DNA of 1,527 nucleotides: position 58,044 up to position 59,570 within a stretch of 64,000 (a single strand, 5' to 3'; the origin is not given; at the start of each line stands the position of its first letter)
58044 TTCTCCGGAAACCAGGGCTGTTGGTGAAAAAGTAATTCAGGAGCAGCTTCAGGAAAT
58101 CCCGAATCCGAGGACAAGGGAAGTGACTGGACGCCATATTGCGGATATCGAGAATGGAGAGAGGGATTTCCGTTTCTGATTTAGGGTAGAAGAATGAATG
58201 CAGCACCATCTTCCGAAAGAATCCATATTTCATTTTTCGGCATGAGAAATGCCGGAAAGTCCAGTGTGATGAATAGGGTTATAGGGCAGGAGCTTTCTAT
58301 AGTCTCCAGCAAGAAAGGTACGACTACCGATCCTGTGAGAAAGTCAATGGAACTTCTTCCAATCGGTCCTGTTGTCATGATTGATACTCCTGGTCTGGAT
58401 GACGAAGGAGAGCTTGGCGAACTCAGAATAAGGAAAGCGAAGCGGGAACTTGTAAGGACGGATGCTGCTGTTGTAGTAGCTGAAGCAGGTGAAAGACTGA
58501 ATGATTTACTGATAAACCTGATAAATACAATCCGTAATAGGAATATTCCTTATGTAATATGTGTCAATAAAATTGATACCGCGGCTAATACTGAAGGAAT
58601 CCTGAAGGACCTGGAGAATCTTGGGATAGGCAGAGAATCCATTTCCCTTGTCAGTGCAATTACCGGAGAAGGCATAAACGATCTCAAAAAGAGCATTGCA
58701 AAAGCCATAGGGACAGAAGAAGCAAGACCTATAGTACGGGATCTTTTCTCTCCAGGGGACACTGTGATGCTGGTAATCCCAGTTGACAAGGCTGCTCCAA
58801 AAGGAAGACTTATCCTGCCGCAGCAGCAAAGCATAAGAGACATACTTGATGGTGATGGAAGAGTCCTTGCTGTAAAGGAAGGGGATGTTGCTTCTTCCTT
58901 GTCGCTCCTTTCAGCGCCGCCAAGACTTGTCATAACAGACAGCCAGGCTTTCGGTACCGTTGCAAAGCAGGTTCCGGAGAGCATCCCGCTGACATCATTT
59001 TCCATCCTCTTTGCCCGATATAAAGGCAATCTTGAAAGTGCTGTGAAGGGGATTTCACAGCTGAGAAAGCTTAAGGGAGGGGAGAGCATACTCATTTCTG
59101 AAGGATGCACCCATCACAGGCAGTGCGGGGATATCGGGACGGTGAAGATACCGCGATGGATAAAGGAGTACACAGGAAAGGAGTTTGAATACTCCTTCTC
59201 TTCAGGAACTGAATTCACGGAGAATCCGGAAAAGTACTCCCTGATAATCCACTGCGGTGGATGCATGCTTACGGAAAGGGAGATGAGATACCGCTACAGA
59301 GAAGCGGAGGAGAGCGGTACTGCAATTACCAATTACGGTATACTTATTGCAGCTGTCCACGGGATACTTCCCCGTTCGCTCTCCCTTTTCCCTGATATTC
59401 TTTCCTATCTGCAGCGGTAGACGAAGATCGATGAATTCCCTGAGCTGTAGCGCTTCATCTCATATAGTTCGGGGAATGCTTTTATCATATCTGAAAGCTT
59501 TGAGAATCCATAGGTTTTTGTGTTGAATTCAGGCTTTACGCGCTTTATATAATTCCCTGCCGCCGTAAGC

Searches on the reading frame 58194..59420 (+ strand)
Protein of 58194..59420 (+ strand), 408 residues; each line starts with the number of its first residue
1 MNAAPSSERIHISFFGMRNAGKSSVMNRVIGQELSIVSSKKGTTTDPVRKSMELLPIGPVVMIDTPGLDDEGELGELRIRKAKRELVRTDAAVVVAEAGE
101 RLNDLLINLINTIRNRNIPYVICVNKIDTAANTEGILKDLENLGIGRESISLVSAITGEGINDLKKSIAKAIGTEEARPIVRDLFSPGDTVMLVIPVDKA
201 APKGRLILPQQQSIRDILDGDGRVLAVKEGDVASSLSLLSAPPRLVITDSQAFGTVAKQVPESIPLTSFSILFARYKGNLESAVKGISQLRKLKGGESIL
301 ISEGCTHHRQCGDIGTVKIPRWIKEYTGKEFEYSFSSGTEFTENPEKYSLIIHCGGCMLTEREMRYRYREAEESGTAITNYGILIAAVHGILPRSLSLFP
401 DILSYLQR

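Call 5: search_protein_families(library=ncbifam, proteins=[window:58194-59420:+], max_evalue=0.00001)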
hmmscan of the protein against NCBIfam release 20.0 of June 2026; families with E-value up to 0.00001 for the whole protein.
window:58194-59420:+ (408 aa): 18 families
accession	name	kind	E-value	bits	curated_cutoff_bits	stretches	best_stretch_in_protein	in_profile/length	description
TIGR03918.1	GTP_HydF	equivalog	3.4e-158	526.6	325.55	1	4-396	2-392/392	[FeFe] hydrogenase H-cluster maturation GTPase HydF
NF000908.1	PRK00089.1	equivalog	5e-24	85.1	237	1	12-173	6-168/291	GTPase Era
TIGR03594.1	GTPase_EngA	equivalog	7e-23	81.3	306.7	1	12-176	3-164/432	ribosome biogenesis GTPase Der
TIGR00231.1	small_GTP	domain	2.4e-17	63.2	42.5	1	9-164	3-158/164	GTP-binding protein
NF003661.0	PRK05291.1-3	equivalog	4.1e-17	62.6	380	1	10-173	217-371/448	tRNA uridine-5-carboxymethylaminomethyl(34) synthesis GTPase MnmE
TIGR00436.1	era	equivalog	3.5e-15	56.1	116.25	1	11-172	2-163/270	GTPase Era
TIGR00450.1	mnmE_trmE_thdF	equivalog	1.2e-14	54.2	252.6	1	10-174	210-369/446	tRNA uridine-5-carboxymethylaminomethyl(34) synthesis GTPase MnmE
NF002828.0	PRK03003.1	equivalog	2.7e-12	46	631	1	15-175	46-203/477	ribosome biogenesis GTPase Der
NF007071.0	PRK09518.1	equivalog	1.7e-10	40.1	953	1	12-172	274-431/706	bifunctional cytidylate kinase/GTPase Der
TIGR03598.1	GTPase_YsxC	equivalog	1.9e-09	37.5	124.45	0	3-45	12-55/186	ribosome biogenesis GTP-binding protein YihA/YsxC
NF008280.0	PRK11058.1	equivalog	7.4e-09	34.9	441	1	11-177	199-366/426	ribosome rescue GTPase HflX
TIGR03156.1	GTP_HflX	equivalog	1.7e-08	33.7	216.75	1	7-171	187-350/351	GTPase HflX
NF003255.0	PRK04213.1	equivalog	4.9e-07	29.3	164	0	6-68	6-62/204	GTP-binding protein EngB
TIGR03597.1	GTPase_YqeH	equivalog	6.3e-07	28.9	297.4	0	12-74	158-221/361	ribosome biogenesis GTPase YqeH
TIGR00487.1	IF-2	equivalog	1.1e-06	27.7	424.4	1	60-168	137-245/587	translation initiation factor IF-2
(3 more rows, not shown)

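Call 6: search_protein_families(library=pfam, proteins=[window:58194-59420:+], max_evalue=0.00001)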
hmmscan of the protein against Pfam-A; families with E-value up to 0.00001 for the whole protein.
window:58194-59420:+ (408 aa): 6 families
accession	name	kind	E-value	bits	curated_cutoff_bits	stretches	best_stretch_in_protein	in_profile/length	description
PF18133.7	HydF_tetramer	-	2.1e-45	153.8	22.6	1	282-397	2-117/118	Hydrogen maturase F tetramerization domain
PF18128.7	HydF_dimer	-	1.4e-37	128.2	23.4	1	180-278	1-99/99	Hydrogen maturase F dimerization domain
PF01926.29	MMR_HSR1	-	5.1e-19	68.9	21.9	1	12-126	2-113/113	50S ribosome-binding GTPase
PF03193.22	RsgA_GTPase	-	5.5e-08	33.3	30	0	90-171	24-107/174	RsgA GTPase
PF00009.33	GTP_EFTU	-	8.8e-08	32.4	26.5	1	62-170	73-184/188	Elongation factor Tu GTP binding domain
PF02421.24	FeoB_N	-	1.5e-07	31.5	27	1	11-168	2-156/156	Ferrous iron transport protein B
